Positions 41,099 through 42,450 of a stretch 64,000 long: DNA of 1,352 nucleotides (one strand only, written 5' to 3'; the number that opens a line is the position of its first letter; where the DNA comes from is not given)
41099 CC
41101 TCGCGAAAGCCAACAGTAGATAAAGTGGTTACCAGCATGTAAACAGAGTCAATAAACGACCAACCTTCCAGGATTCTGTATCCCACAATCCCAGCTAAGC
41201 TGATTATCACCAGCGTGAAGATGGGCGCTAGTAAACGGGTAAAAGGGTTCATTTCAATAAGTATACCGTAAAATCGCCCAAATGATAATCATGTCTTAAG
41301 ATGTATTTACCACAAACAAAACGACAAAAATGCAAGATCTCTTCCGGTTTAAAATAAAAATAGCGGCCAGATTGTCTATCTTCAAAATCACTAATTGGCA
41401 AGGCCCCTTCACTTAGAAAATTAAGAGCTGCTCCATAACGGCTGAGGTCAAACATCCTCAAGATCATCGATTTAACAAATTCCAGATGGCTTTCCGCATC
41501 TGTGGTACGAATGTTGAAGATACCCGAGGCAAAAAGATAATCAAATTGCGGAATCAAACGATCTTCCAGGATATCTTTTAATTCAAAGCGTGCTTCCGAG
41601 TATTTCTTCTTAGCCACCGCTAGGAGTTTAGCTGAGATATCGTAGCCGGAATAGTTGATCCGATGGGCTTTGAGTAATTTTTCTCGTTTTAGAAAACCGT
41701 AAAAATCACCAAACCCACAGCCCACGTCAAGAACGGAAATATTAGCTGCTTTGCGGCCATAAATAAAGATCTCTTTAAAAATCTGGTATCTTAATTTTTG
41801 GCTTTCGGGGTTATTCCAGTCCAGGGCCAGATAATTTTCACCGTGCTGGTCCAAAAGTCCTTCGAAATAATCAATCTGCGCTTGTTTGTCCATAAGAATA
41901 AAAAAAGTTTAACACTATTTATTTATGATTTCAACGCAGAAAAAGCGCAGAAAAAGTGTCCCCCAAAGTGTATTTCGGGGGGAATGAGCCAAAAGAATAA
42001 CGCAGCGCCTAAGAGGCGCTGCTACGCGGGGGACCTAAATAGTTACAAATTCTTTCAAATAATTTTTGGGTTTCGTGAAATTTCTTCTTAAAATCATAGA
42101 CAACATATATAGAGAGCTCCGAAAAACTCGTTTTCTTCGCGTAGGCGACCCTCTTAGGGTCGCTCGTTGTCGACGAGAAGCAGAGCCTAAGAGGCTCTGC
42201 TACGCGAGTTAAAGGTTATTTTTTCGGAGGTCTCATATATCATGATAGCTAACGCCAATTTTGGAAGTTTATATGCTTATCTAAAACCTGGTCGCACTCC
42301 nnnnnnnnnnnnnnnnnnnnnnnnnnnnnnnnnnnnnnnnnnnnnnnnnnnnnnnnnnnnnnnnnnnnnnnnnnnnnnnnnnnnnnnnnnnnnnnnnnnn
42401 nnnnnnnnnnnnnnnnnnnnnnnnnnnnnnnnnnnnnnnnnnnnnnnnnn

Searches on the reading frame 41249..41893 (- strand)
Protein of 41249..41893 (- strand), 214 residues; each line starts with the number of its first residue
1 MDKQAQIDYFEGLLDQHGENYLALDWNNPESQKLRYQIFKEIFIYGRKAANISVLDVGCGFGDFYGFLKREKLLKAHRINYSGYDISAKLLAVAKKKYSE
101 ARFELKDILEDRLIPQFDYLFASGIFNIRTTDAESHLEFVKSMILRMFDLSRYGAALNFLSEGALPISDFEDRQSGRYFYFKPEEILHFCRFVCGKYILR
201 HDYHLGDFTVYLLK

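Call 12: find_encoding_contigs(protein=window:41249-41893:-, flank=4000, max_places=10)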
Protein window:41249-41893:- (214 aa): 18 contigs read that carry it; 5 places shown.
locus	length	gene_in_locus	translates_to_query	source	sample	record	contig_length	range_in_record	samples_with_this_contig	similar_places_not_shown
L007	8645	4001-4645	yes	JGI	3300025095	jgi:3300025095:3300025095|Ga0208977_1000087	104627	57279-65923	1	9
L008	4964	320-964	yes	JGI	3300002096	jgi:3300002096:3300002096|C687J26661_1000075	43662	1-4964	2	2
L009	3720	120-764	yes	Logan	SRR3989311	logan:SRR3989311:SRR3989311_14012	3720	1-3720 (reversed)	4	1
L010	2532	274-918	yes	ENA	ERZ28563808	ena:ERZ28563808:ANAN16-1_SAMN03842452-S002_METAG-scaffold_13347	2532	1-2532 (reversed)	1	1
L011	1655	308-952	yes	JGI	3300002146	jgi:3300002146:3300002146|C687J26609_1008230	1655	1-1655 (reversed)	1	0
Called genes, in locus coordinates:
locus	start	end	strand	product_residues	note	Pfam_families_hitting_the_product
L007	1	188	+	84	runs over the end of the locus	-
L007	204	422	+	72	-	-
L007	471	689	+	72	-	-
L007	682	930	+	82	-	PF07927:HicA_toxin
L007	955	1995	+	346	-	PF01118:Semialdhyde_dh, PF02774:Semialdhyde_dhC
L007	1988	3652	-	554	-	-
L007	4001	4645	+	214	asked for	PF13649:Methyltransf_25 (weak), PF13847:Methyltransf_31 (weak), PF08242:Methyltransf_12 (weak)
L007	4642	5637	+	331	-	PF07885:Ion_trans_2, PF02254:TrkA_N, PF02080:TrkA_C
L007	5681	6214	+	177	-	PF09918:DUF2148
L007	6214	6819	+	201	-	PF25084:LbH_EIF2B (faint), PF25087:GMPPB_C (faint), PF00132:Hexapep, PF14602:Hexapep_2 (weak)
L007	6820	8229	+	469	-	PF00133:tRNA-synt_1 (faint), PF01406:tRNA-synt_1e, PF01921:tRNA-synt_1f (faint), PF09334:tRNA-synt_1g (faint), PF09190:DALR_2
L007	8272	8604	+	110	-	PF01909:NTP_transf_2, PF18765:Polbeta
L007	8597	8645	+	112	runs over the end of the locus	PF01934:HepT-like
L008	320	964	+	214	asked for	PF13649:Methyltransf_25 (weak), PF13847:Methyltransf_31 (weak), PF08242:Methyltransf_12 (weak)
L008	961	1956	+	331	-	PF07885:Ion_trans_2, PF02254:TrkA_N, PF02080:TrkA_C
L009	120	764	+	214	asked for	PF13649:Methyltransf_25 (weak), PF13847:Methyltransf_31 (weak), PF08242:Methyltransf_12 (weak)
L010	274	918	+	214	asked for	PF13649:Methyltransf_25 (weak), PF13847:Methyltransf_31 (weak), PF08242:Methyltransf_12 (weak)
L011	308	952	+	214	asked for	PF13649:Methyltransf_25 (weak), PF13847:Methyltransf_31 (weak), PF08242:Methyltransf_12 (weak)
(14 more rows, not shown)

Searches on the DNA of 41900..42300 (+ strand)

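Call 56: build_rna_model(alignment_id=A2, structure=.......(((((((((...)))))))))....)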
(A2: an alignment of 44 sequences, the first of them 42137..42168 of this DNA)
Model R1 built from alignment A2 (44 sequences, 32 columns); structure: as given.
model positions 32; base pairs 9; branch points 0; effective number of sequences 44; information 1.264 bits per position. Calibrated on 0.2 Mb of random sequence (short: E-values are rough).
structure used (alignment columns):
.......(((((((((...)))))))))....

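Call 57: search_with_rna_model(model_id=R1, source=window, filters=off, max_evalue=10)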
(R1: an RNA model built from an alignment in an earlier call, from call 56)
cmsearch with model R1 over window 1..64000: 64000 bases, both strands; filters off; matches with E-value up to 10: 12.
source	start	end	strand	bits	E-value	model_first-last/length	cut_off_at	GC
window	41998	42029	-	47.9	1.3e-09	1-32/32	no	0.66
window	6687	6718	-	47.7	1.4e-09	1-32/32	no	0.72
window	42176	42207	-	47.7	1.4e-09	1-32/32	no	0.56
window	42137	42168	+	43.9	1.1e-08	1-32/32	no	0.62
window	42179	42204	+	15.4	0.063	7-32/32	no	0.58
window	6691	6712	+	14.6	0.094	8-29/32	no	0.68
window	42002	42023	+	14.6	0.095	8-29/32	no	0.68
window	42145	42163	-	11.1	0.66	9-27/32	no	0.68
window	32906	32927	+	7.8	4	1-32/32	no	0.55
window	1074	1083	-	6.7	7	1-32/32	no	0.5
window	59413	59453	-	6.7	7.3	1-32/32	no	0.51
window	44793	44804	-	6.4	8.6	1-32/32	no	0.58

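Call 58: search_with_rna_model(model_id=R1, sources=[L020, L021, L023, L031, L035, L036, L038, L042, L050, L053, L059, L060, L065, L068, L069, L079, L080, L091, L100, L108, L114, L120, L121, L124, L126, L129, L131, L132, L136, L139], max_evalue=0.01)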
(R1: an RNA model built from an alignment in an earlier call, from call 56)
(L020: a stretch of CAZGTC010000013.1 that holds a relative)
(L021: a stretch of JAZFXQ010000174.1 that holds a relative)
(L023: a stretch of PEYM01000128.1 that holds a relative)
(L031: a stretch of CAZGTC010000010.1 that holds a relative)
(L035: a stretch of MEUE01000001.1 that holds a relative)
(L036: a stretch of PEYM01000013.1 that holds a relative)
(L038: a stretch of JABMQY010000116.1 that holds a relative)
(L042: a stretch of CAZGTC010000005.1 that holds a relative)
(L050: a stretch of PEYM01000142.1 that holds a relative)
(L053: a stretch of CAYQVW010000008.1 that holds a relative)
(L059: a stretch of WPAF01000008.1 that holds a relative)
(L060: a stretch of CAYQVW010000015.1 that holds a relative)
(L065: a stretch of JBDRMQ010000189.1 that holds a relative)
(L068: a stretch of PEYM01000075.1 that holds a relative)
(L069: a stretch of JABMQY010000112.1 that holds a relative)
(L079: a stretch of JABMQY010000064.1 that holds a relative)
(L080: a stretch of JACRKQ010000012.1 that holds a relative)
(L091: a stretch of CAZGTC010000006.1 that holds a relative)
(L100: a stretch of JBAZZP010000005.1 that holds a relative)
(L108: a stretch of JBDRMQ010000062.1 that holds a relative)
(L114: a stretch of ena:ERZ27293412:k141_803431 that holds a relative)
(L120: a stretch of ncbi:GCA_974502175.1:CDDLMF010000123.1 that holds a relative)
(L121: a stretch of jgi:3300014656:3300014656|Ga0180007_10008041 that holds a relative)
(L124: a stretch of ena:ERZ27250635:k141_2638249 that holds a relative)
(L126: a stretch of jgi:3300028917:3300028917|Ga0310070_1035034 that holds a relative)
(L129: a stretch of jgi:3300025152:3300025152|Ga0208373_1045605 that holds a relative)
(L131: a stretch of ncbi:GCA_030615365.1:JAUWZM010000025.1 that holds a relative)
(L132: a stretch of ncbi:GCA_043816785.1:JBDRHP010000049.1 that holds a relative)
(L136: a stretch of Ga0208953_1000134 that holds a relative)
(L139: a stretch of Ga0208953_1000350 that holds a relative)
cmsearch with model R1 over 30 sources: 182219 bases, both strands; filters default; matches with E-value up to 0.01: 53.
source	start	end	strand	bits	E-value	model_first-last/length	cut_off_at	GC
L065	356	387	+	48.8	2.2e-09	1-32/32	no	0.62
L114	2933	2964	+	48.6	2.4e-09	1-32/32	no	0.66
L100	11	42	+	47.8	3.8e-09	1-32/32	no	0.62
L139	653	684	-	47.7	4.1e-09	1-32/32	no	0.56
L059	4190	4221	+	47.6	4.2e-09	1-32/32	no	0.62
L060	5173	5204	+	47.3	4.9e-09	1-32/32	no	0.62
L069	2724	2755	-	47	5.8e-09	1-32/32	no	0.56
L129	268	299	+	46.4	8e-09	1-32/32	no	0.69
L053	2220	2251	+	46.3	8.4e-09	1-32/32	no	0.59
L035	2661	2692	+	45.8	1.1e-08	1-32/32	no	0.66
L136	1463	1494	-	45.8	1.1e-08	1-32/32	no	0.62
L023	2114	2145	+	45.7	1.2e-08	1-32/32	no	0.69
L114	3503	3534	-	45.4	1.4e-08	1-32/32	no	0.69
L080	1434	1465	-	45.1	1.7e-08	1-32/32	no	0.66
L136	1424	1455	+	44.9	1.9e-08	1-32/32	no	0.59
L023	6916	6947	-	44.6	2.2e-08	1-32/32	no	0.62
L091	3619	3650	+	44.5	2.3e-08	1-32/32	no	0.56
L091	3654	3685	-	44.3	2.5e-08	1-32/32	no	0.59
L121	2954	2985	+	44.2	2.6e-08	1-32/32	no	0.62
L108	515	546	+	44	3e-08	1-32/32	no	0.69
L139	614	645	+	43.9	3.2e-08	1-32/32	no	0.62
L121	3497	3528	-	43.8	3.3e-08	1-32/32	no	0.66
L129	847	878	-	43.7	3.5e-08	1-32/32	no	0.62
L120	3590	3621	-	43.5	4e-08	1-32/32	no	0.59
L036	118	149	-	43.4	4.2e-08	1-32/32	no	0.69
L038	3393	3424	-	43.2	4.6e-08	1-32/32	no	0.66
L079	5682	5713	-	42.8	5.8e-08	1-32/32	no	0.56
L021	816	847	-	42.4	7.2e-08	1-32/32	no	0.47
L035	3975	4006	-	42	8.7e-08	1-32/32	no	0.66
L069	2687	2718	+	41.3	1.3e-07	1-32/32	no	0.59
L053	2244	2275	-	41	1.5e-07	1-32/32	no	0.66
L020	843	874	-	40.9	1.6e-07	1-32/32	no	0.56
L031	5340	5371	-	40.8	1.7e-07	1-32/32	no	0.66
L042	763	794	+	40.8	1.7e-07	1-32/32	no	0.66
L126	3512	3543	-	40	2.6e-07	1-32/32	no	0.59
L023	6877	6908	+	39.6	3.4e-07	1-32/32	no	0.66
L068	4621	4652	+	39.5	3.5e-07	1-32/32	no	0.66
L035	1959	1990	+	38.6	5.5e-07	1-32/32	no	0.56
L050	3696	3727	+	38.5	6.1e-07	1-32/32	no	0.69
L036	79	110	+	38.1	7.4e-07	1-32/32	no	0.56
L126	2938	2969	+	38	7.8e-07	1-32/32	no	0.56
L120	2962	2993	+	36.5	1.8e-06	1-32/32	no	0.59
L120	3491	3522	-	31.9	2.2e-05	1-32/32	no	0.59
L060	6656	6688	-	31.8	2.4e-05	1-32/32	no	0.64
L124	1077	1107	-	30.4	5e-05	1-32/32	no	0.55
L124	1043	1073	+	30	6.2e-05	1-32/32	no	0.55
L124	361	391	+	29.4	8.6e-05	1-32/32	no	0.65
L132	2464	2494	+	28.4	0.00015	1-32/32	no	0.58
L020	894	926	+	27.4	0.00025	1-32/32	no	0.48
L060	6102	6133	+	26.4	0.00044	1-32/32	no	0.53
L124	274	304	+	26.1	0.00053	1-32/32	no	0.58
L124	939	969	-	25.9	0.00058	1-32/32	no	0.55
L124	309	339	-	22.8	0.0031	1-32/32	no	0.58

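Call 68: search_rna_families(source=window, start=41900, end=42300, threshold=evalue, max_evalue=1)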
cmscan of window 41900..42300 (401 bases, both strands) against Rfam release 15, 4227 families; matches with E-value up to 1: 0.
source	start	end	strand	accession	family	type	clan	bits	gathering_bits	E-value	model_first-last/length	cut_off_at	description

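Call 72: search_with_rna_model(model_id=R1, sources=[L142, L143, L134, L135, L137, L138, L140, L141], max_evalue=0.1)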
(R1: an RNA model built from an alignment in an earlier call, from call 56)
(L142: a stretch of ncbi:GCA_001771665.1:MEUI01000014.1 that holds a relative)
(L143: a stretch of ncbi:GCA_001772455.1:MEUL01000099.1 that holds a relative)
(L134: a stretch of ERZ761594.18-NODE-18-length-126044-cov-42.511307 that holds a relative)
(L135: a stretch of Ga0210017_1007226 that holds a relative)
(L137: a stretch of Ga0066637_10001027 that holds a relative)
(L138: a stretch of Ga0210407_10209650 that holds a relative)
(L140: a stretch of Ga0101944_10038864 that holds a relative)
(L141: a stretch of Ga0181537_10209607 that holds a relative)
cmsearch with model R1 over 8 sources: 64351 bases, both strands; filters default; matches with E-value up to 0.1: 3.
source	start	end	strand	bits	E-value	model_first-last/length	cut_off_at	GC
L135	607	638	+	39.5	1.2e-07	1-32/32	no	0.66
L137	11459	11490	-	39.5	1.2e-07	1-32/32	no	0.66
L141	1151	1174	+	16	0.046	1-32/32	no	0.79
